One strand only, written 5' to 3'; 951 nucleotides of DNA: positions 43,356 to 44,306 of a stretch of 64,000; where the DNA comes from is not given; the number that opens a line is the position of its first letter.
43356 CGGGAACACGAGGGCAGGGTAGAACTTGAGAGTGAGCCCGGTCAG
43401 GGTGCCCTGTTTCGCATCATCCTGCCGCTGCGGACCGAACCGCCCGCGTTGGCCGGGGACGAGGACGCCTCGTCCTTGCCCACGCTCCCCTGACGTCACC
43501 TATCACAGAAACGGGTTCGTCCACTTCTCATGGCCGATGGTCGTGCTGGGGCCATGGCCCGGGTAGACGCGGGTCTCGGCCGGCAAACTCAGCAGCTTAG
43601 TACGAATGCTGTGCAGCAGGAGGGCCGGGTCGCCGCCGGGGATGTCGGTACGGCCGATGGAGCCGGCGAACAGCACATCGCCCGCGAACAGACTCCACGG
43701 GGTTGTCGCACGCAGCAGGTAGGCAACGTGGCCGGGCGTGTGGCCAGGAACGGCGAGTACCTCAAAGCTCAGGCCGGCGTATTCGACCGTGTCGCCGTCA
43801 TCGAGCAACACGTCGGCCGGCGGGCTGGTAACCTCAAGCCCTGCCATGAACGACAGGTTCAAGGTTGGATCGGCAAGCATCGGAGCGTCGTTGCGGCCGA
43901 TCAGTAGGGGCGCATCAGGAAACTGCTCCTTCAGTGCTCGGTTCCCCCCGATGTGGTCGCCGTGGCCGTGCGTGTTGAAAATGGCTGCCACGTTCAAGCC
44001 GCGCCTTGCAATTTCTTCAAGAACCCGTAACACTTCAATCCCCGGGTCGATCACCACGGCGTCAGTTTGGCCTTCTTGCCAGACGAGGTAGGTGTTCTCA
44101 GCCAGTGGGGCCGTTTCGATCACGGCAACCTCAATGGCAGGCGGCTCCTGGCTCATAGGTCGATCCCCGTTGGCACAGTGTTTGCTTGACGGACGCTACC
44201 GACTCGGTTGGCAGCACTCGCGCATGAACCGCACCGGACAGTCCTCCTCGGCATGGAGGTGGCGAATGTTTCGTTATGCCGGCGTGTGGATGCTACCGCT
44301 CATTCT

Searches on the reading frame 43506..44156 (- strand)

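Call 65: search_protein_families(library=pfam, proteins=[window:43506-44156:-])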
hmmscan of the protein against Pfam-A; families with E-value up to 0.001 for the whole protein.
window:43506-44156:- (217 aa): 2 families
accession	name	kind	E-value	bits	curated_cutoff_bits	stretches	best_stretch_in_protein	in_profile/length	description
PF00753.33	Lactamase_B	-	3e-31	109.3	22.7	1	17-201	3-196/196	Metallo-beta-lactamase superfamily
PF12706.13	Lactamase_B_2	-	5.9e-05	23.2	27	1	34-142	3-116/200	Beta-lactamase superfamily domain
